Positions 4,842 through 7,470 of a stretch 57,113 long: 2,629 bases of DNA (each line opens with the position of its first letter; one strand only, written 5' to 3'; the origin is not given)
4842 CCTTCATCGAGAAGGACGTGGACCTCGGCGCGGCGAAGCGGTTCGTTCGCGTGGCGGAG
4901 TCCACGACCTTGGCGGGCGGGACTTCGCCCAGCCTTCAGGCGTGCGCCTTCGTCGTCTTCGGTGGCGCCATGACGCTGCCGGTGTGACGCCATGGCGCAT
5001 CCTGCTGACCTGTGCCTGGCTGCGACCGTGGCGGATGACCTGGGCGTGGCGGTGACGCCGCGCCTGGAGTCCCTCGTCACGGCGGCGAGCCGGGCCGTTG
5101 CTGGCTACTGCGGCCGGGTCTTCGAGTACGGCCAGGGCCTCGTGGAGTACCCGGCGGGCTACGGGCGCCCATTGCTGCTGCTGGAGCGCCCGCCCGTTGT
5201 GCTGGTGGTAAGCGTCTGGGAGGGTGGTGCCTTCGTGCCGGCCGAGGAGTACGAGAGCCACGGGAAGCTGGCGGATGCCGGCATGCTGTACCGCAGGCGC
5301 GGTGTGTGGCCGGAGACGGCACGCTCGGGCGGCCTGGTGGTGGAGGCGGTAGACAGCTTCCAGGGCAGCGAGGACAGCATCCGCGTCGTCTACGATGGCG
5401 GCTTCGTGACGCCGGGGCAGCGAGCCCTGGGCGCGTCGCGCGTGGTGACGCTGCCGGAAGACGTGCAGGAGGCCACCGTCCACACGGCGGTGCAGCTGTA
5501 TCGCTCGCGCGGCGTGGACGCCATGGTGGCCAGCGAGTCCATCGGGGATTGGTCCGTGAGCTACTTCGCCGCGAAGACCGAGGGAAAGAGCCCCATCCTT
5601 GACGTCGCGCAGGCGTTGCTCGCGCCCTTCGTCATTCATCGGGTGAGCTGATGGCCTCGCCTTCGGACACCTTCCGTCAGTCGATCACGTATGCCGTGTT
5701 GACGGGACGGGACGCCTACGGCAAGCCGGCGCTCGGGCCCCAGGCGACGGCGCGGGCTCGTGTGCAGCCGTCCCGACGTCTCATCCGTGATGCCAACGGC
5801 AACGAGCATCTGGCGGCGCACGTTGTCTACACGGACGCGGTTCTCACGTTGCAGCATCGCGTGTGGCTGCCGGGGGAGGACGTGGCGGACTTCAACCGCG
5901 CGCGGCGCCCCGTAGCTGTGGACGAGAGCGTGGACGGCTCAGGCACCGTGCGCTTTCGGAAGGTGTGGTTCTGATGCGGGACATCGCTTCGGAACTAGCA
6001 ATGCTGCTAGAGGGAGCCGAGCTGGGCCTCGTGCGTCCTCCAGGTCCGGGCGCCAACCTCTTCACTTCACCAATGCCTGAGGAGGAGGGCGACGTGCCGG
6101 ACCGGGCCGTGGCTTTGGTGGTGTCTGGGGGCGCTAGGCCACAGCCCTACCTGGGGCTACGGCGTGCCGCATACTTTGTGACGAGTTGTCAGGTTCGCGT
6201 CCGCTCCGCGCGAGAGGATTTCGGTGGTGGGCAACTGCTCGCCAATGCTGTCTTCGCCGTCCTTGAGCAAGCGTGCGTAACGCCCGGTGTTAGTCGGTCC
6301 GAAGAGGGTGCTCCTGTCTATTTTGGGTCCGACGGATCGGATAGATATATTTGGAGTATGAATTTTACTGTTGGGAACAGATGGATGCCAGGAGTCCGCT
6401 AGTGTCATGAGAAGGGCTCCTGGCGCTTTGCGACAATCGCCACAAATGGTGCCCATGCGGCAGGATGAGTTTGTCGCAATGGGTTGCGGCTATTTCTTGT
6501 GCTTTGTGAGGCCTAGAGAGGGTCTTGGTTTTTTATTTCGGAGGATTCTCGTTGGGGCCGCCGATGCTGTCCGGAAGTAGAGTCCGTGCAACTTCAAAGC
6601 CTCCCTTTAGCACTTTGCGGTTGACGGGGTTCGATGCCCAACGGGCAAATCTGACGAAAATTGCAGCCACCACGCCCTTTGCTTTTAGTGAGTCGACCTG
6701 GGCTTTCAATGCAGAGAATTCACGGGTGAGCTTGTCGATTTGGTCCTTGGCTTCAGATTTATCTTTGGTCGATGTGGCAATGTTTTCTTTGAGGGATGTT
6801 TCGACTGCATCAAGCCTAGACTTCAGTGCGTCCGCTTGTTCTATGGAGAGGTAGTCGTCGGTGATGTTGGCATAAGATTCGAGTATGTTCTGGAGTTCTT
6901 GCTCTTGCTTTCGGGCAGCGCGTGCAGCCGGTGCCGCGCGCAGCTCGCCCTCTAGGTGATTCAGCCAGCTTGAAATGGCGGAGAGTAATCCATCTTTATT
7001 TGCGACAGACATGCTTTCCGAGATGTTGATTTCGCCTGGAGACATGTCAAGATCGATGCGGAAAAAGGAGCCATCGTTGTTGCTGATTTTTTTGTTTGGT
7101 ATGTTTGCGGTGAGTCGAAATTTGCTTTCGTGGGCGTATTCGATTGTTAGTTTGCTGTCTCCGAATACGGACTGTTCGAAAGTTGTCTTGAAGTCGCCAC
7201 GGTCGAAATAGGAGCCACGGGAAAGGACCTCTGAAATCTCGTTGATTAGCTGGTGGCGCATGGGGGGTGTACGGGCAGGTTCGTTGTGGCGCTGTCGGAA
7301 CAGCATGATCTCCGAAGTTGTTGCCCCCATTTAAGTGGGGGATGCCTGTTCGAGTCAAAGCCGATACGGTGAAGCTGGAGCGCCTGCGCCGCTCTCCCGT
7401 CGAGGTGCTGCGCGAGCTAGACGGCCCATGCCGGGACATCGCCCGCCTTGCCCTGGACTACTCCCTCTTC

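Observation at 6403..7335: Second low-GC opposite-strand moron (265 aa, coiled-coil) between the neck and gp10-like tail genes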

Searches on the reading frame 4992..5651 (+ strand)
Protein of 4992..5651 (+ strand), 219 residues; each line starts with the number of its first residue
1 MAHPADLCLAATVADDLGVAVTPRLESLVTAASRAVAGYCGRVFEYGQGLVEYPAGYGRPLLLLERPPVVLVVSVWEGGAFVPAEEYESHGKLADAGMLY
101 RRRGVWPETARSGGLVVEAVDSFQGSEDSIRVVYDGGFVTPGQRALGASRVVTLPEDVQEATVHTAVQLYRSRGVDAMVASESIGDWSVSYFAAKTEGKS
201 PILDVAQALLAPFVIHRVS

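Call 4: search_protein_families(library=pfam, proteins=[window:4992-5651:+], max_evalue=1)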
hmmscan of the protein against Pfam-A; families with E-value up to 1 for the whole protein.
window:4992-5651:+ (219 aa): 2 families
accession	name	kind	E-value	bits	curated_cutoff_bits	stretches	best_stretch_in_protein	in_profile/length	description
PF05135.19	Phage_connect_1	-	0.0014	19.4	21.2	1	150-191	45-85/101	Phage gp6-like head-tail connector protein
PF20557.3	DnaT_2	-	0.0031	17.8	27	1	154-214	89-154/168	Putative DnaT-like ssDNA binding protein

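Call 5: search_protein_families(library=phrogs, proteins=[window:4992-5651:+], max_evalue=1)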
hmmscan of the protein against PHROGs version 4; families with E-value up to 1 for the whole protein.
window:4992-5651:+ (219 aa): 7 families
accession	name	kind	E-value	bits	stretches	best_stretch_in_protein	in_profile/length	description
phrog_442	-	connector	8.9e-24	85.2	1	5-218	85-265/270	head-tail adaptor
phrog_477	-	connector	0.0001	23.1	1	154-215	96-166/220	head-tail adaptor Ad1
phrog_5938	-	connector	0.075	14.3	1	151-216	50-108/111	head-tail connector protein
phrog_541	-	connector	0.087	13.8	1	156-207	53-113/129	head-tail adaptor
phrog_1161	-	connector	0.093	14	0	153-193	46-81/106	head-tail adaptor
phrog_783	-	connector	0.27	11.5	1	68-109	105-143/254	head-tail adaptor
phrog_1236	-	head and packaging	0.55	10.9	1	152-197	110-154/177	head protein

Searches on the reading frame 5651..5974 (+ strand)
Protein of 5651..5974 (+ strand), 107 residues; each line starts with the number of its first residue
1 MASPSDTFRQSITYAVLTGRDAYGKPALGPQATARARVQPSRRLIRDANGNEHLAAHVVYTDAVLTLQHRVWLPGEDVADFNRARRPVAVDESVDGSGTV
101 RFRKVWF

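Call 4: search_protein_families(library=pfam, proteins=[window:5651-5974:+], max_evalue=1)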
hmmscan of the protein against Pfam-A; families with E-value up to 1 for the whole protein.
window:5651-5974:+ (107 aa): 1 family
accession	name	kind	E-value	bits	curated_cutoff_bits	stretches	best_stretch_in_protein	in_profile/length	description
PF19126.5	DUF5810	-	0.034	14.7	26.9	1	49-84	13-47/66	Family of unknown function (DUF5810)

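Call 5: search_protein_families(library=phrogs, proteins=[window:5651-5974:+], max_evalue=1)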
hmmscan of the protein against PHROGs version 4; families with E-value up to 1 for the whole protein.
window:5651-5974:+ (107 aa): 2 families
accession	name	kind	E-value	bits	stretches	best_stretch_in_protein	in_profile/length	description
phrog_3881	-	connector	1.4e-07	32.6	1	7-77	9-80/105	head-tail connector protein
phrog_793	-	connector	0.0045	18.1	1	8-67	10-71/113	head-tail adaptor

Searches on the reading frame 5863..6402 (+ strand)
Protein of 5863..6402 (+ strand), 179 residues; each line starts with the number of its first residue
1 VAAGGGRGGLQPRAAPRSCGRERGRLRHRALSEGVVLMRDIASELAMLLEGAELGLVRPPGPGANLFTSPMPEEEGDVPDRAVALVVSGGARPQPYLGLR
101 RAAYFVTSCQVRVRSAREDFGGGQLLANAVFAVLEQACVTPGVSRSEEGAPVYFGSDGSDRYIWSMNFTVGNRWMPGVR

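Call 4: search_protein_families(library=pfam, proteins=[window:5863-6402:+], max_evalue=1)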
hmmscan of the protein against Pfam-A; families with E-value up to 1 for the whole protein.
window:5863-6402:+ (179 aa): 1 family
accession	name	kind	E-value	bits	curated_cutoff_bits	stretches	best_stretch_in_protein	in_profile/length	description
PF12691.13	Phage_tail_terminator_6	-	1.2e-06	29.1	23.8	1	69-170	17-114/118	Bacteriophage tail terminator protein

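Call 5: search_protein_families(library=phrogs, proteins=[window:5863-6402:+], max_evalue=1)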
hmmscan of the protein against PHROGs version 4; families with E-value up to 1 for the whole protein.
window:5863-6402:+ (179 aa): 1 family
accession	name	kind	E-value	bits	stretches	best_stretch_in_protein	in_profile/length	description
phrog_10344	-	head and packaging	0.11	13.8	0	84-170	33-123/128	minor head protein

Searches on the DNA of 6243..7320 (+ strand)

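Call 66: search_dna_similar(query=window:6243-7320:+, collection=phages, mode=distant, max_evalue=0.001)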
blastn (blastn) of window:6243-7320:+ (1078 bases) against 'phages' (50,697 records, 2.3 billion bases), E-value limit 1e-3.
No match.
